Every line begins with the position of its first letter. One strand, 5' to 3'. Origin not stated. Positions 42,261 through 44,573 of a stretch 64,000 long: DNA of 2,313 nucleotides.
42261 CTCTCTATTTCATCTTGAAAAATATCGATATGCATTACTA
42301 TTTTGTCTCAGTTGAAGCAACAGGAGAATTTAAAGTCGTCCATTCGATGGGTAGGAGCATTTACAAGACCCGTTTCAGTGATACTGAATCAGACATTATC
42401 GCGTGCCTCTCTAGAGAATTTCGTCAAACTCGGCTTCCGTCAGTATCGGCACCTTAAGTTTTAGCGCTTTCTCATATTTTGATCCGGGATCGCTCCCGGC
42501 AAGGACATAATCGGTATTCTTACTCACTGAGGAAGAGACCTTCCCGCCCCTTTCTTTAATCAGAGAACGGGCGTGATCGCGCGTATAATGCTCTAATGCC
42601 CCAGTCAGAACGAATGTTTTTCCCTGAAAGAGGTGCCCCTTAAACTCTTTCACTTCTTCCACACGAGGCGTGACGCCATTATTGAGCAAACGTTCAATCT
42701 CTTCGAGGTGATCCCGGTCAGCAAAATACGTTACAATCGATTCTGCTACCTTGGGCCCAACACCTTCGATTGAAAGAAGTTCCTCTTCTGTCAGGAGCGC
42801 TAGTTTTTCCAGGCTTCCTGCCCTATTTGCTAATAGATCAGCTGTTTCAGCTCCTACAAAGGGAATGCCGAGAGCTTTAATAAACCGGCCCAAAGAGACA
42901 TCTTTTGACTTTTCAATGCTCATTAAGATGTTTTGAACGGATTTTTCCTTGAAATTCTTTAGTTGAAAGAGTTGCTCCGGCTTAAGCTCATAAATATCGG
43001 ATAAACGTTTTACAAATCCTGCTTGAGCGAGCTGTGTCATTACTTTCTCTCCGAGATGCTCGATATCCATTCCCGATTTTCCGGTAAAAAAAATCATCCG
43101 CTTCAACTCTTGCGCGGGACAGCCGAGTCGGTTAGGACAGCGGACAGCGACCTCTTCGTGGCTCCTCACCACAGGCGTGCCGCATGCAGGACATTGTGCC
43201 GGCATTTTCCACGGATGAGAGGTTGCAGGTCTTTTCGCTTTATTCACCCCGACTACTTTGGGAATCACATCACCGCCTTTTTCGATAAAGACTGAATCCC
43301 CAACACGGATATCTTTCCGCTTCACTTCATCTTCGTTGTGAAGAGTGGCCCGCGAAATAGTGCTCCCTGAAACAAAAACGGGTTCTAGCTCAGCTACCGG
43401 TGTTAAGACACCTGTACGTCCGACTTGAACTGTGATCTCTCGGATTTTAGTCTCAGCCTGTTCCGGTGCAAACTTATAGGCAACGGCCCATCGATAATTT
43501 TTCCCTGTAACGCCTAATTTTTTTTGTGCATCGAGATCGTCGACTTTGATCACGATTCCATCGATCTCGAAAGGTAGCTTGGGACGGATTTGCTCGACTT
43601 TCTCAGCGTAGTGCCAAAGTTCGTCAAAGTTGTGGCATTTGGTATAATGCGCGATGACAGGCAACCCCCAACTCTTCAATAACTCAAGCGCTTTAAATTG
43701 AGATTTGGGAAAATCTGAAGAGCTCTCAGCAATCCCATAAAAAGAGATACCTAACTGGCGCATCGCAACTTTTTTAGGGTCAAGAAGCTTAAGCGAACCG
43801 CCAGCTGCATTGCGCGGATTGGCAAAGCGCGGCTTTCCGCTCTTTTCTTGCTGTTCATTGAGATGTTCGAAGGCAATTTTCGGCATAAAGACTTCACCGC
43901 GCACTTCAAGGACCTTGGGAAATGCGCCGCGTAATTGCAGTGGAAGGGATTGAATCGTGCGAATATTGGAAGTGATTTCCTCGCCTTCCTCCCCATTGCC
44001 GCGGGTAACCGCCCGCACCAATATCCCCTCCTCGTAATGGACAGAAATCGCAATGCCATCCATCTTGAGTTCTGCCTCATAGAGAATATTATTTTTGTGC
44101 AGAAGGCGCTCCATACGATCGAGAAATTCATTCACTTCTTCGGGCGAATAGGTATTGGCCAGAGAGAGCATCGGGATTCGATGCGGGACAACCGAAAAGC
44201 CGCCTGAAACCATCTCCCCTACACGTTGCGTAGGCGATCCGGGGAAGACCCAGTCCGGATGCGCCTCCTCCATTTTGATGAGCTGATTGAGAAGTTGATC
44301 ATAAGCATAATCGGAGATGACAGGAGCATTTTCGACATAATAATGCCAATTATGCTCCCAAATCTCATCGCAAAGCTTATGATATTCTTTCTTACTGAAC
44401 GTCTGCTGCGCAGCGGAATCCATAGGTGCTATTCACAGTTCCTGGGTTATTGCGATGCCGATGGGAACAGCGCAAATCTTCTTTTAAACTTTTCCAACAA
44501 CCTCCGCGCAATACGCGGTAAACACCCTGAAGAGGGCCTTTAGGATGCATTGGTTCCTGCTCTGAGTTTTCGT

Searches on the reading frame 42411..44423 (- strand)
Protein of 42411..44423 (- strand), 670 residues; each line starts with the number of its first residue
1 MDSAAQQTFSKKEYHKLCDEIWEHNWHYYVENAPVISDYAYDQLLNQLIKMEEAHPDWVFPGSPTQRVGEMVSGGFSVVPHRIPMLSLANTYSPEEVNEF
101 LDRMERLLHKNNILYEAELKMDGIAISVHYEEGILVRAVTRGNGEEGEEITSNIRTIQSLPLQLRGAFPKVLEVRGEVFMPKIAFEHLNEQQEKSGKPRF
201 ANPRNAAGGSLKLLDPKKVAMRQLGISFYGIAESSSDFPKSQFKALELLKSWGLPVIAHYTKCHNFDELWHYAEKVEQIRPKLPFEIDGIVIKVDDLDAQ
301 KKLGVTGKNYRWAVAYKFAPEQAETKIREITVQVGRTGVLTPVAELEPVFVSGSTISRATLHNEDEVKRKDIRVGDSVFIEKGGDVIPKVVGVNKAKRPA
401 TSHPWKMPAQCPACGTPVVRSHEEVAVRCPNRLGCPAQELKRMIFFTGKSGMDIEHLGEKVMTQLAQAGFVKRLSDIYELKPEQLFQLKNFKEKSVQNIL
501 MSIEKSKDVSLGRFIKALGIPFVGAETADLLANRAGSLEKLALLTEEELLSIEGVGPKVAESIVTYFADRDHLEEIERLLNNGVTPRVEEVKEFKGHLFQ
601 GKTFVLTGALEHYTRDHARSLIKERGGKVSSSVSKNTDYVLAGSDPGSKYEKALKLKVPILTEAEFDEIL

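Call 54: search_protein_families(library=pfam, proteins=[window:42411-44423:-], max_evalue=0.00001)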
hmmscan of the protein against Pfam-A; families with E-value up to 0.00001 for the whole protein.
window:42411-44423:- (670 aa): 8 families
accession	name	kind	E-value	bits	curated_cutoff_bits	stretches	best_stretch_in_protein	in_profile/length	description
PF01653.23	DNA_ligase_aden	-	2e-86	290.1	27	1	75-321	3-253/253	NAD-dependent DNA ligase adenylation domain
PF03120.22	DNA_ligase_OB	-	2.1e-35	120.8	32.9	1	324-401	1-78/79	NAD-dependent DNA ligase OB-fold domain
PF12826.13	HHH_2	-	1.3e-19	70.6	27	1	513-574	1-62/64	Helix-hairpin-helix motif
PF00533.33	BRCT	-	1.4e-16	61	21.3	1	595-668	2-76/78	BRCA1 C Terminus (BRCT) domain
PF14520.12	HHH_5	-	2e-13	51.1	27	1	516-564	3-52/57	Helix-hairpin-helix domain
PF03119.21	DNA_ligase_ZBD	-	1.4e-10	41.3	25.8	1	410-437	1-27/27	NAD-dependent DNA ligase C4 zinc finger domain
PF12738.14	PTCB-BRCT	-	1.6e-06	28.5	22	1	607-662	6-60/63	twin BRCT domain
PF00633.29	HHH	-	2.7e-06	27.4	24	1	538-566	2-30/30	Helix-hairpin-helix motif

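Call 56: find_homologous_proteins(query=window:42411-44423:-, max_evalue=1e-50)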
Query window:42411-44423:- (670 aa): 7999 proteins with E <= 1e-50 among 8000 candidates; the best 120 are listed.
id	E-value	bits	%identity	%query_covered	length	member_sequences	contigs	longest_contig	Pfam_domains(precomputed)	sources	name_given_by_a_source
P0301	0.0e+0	1521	100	100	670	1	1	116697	PF12826.14,PF03120.23,PF14520.13,PF01653.24,PF00533.34,PF03119.22,PF00633.30,PF22745.3,PF12738.14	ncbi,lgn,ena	-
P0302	0.0e+0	1187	78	100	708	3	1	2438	PF12826.14,PF03120.23,PF14520.13,PF01653.24,PF00533.34,PF03119.22,PF22745.3,PF12738.14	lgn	-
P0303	0.0e+0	1173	77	99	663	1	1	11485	PF12826.14,PF03120.23,PF14520.13,PF01653.24,PF00533.34,PF03119.22,PF00633.30,PF22745.3,PF12738.14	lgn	-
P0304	0.0e+0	1170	77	99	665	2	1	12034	PF12826.14,PF03120.23,PF14520.13,PF01653.24,PF00533.34,PF03119.22,PF22745.3,PF12738.14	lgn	-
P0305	0.0e+0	1162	76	98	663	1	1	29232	PF12826.14,PF03120.23,PF14520.13,PF01653.24,PF00533.34,PF03119.22,PF22745.3,PF12738.14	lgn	-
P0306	0.0e+0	1162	76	100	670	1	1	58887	PF12826.14,PF03120.23,PF14520.13,PF01653.24,PF00533.34,PF03119.22,PF16589.13,PF22745.3,PF12738.14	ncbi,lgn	-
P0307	0.0e+0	1154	78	98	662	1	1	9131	PF12826.14,PF03120.23,PF14520.13,PF01653.24,PF00533.34,PF03119.22,PF22745.3,PF12738.14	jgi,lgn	-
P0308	0.0e+0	1147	75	99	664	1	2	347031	PF12826.14,PF03120.23,PF14520.13,PF01653.24,PF00533.34,PF03119.22,PF22745.3,PF12738.14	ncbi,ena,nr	ncbi:MAG: DNA ligase [Chlamydiales bacterium]|nr:DNA ligase [Chlamydiales bacterium]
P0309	0.0e+0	1146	77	99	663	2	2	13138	PF12826.14,PF03120.23,PF14520.13,PF01653.24,PF00533.34,PF03119.22,PF22745.3,PF12738.14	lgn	-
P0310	0.0e+0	1142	76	99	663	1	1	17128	PF12826.14,PF03120.23,PF14520.13,PF01653.24,PF00533.34,PF03119.22,PF00633.30,PF22745.3,PF12738.14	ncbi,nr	ncbi:MAG: NAD-dependent DNA ligase LigA [Chlamydiales bacterium]|nr:NAD-dependent DNA ligase LigA [C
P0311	0.0e+0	1123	74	99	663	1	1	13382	PF12826.14,PF03120.23,PF14520.13,PF01653.24,PF00533.34,PF03119.22,PF00633.30,PF22745.3,PF12738.14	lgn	-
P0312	0.0e+0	1097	72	99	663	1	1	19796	PF12826.14,PF03120.23,PF14520.13,PF01653.24,PF00533.34,PF03119.22,PF22745.3,PF12738.14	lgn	-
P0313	0.0e+0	1086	72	100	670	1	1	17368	PF12826.14,PF03120.23,PF14520.13,PF01653.24,PF00533.34,PF03119.22,PF16589.13,PF00633.30,PF22745.3,PF12738.14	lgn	-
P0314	0.0e+0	1085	74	99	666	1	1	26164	PF12826.14,PF03120.23,PF14520.13,PF01653.24,PF00533.34,PF03119.22,PF00633.30,PF22745.3,PF12738.14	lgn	-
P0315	0.0e+0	1059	71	99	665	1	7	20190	PF12826.14,PF03120.23,PF14520.13,PF01653.24,PF00533.34,PF03119.22,PF16589.13,PF22745.3,PF12738.14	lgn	-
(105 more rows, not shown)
